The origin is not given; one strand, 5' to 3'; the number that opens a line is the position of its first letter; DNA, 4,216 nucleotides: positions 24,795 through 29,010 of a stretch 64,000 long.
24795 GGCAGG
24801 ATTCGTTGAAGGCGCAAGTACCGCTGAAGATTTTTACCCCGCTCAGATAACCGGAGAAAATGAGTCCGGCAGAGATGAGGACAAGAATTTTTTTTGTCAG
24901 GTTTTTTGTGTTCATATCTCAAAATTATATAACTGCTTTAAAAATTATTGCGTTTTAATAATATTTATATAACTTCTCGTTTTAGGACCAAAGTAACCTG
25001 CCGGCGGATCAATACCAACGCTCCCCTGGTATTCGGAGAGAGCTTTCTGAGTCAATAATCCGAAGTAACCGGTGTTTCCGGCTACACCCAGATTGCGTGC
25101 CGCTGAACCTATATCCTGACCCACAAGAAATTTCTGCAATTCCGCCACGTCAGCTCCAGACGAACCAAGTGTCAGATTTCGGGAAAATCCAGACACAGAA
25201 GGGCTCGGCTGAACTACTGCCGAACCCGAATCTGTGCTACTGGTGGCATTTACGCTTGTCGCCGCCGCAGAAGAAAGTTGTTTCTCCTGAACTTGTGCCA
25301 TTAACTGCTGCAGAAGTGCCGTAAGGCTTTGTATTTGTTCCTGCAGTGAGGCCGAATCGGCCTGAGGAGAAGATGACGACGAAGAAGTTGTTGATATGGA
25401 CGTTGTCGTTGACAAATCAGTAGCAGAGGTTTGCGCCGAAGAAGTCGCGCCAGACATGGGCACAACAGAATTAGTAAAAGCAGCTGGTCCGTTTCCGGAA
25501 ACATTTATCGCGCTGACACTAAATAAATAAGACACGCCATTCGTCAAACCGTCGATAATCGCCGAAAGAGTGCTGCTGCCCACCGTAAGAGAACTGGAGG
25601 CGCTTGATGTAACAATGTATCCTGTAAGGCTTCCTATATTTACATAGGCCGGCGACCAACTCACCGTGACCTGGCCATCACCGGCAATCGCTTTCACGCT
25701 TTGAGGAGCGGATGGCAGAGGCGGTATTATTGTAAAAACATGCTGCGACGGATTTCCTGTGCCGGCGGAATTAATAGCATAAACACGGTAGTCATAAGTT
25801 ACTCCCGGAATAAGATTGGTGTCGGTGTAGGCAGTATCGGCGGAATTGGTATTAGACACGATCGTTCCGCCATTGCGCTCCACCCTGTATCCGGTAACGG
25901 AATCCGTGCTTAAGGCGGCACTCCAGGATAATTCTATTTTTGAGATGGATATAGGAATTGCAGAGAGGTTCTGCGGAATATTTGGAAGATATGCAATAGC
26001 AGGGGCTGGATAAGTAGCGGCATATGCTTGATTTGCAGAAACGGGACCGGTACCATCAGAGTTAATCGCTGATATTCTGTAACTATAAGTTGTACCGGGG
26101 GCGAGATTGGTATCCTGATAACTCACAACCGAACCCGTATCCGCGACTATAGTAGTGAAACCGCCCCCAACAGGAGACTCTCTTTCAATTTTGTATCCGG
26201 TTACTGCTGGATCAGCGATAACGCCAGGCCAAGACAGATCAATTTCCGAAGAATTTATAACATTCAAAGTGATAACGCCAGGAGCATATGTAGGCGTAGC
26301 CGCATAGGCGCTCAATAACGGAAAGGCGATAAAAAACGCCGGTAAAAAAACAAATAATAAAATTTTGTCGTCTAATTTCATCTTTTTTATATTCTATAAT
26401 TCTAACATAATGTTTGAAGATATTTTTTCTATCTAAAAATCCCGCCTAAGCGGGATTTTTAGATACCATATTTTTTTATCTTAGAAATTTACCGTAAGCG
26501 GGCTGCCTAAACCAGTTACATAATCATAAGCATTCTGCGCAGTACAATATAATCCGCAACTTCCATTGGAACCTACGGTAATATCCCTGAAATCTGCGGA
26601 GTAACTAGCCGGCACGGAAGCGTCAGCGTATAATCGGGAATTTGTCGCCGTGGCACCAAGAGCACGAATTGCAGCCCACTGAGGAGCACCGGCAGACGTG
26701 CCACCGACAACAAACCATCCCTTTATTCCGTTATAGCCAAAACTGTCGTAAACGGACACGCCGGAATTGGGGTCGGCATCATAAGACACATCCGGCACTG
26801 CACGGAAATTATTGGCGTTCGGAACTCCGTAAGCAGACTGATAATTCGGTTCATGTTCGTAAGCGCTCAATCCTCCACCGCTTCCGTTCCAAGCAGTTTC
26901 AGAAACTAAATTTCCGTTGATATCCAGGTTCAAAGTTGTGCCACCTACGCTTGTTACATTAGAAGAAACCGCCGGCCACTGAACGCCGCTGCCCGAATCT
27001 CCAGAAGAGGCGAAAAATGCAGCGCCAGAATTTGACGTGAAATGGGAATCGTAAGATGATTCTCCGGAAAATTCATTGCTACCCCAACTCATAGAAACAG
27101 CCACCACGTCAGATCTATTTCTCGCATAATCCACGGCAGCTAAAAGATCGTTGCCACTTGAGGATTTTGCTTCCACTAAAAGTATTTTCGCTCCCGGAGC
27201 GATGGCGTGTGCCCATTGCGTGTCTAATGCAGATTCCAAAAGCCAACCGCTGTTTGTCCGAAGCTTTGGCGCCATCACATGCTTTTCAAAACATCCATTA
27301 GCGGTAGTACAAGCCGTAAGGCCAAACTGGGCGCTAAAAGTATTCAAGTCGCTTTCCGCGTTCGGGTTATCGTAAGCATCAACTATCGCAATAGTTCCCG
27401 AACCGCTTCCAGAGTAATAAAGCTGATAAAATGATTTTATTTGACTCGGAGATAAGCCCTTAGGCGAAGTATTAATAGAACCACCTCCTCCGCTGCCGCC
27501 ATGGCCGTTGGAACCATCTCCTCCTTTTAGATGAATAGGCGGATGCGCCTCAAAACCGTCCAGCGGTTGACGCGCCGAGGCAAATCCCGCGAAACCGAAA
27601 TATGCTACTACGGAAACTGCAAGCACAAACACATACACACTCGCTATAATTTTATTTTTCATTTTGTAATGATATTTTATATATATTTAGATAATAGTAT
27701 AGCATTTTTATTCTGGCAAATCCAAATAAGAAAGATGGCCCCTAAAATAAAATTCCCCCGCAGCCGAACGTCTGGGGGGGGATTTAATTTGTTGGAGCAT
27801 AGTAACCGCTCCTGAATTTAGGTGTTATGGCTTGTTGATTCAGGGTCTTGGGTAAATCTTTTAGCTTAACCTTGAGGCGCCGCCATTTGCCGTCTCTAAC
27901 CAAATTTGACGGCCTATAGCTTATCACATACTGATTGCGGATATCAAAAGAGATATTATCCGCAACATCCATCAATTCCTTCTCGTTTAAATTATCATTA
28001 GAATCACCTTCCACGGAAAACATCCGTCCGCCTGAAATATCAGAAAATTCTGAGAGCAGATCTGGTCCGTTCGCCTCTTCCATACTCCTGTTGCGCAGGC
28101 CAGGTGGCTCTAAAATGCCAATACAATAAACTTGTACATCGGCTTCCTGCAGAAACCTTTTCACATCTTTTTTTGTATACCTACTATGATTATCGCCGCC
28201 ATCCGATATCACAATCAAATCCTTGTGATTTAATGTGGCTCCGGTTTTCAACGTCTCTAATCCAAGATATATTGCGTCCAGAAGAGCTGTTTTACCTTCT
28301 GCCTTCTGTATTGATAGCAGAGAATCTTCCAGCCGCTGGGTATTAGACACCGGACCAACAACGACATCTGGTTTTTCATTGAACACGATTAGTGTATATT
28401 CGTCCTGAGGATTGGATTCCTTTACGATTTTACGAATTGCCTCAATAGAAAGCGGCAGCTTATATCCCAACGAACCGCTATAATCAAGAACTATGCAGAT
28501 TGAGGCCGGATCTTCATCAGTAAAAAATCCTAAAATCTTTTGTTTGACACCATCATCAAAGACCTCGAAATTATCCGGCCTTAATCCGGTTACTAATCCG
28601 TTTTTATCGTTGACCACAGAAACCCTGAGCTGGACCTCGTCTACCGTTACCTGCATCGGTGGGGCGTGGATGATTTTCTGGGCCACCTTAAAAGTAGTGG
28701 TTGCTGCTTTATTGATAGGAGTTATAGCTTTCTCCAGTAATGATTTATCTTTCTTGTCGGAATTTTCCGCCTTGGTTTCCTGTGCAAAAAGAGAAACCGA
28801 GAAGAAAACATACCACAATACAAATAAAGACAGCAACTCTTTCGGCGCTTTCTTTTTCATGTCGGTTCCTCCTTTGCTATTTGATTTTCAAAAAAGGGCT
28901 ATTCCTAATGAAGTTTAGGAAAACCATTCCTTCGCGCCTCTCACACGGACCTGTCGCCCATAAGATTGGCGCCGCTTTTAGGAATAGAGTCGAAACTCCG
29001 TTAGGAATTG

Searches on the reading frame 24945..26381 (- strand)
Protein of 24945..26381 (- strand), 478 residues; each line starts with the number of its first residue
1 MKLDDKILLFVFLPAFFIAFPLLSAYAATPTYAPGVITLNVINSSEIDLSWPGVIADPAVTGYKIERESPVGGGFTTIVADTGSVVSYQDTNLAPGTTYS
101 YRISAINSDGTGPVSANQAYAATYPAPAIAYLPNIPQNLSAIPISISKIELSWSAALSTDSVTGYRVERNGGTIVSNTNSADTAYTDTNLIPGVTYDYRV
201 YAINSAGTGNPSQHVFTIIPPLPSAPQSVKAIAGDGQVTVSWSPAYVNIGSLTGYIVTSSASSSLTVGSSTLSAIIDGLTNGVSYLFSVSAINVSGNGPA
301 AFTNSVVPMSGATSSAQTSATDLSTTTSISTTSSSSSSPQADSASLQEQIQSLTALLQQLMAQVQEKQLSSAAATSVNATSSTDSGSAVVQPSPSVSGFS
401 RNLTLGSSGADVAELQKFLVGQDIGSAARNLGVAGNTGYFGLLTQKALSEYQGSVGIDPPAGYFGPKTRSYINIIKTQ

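Call 21: search_protein_families(library=pfam, proteins=[window:24945-26381:-], max_evalue=0.01)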
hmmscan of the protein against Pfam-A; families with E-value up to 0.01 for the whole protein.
window:24945-26381:- (478 aa): 6 families
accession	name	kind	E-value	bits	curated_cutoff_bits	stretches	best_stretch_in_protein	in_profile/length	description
PF00041.27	fn3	-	6.7e-35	119.6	25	3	136-217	3-83/84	Fibronectin type III domain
PF25059.1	FN3_DSCAM-DSCAML_C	-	1.2e-08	35.6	39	0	165-217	27-79/89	DSCAM/DSCAML C-terminal Fn3-like domain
PF16656.11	Pur_ac_phosph_N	-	1.2e-05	26.2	30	0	78-108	53-83/93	Purple acid Phosphatase, N-terminal domain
PF01471.23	PG_binding_1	-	0.00074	20.1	23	1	408-469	1-54/57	Putative peptidoglycan binding domain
PF24421.1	Ig_J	-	0.00091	19.7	29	1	168-221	51-104/104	Tip attachment protein J, Ig-like domain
PF24140.1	TPR_TNPO3_IPO13_3rd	-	0.0065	17.1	27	0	347-383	38-74/89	Transportin-3/Importin-13 third TPR domain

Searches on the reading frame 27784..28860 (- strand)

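Call 54: search_protein_families(library=pfam, proteins=[window:27784-28860:-], max_evalue=0.01)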
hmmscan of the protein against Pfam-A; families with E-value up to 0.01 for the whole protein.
window:27784-28860:- (358 aa): 4 families
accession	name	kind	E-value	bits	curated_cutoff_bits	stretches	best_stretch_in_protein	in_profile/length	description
PF13519.12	VWA_2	-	7.6e-12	46.2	27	1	122-221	2-106/107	von Willebrand factor type A domain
PF00092.34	VWA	-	5e-10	40.3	23.8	1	121-280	2-159/174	von Willebrand factor type A domain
PF25106.1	VWA_4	-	0.0021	18.1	27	1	120-283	1-167/169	von Willebrand factor A domain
PF13768.12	VWA_3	-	0.0024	18.4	27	1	120-250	2-134/155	von Willebrand factor type A domain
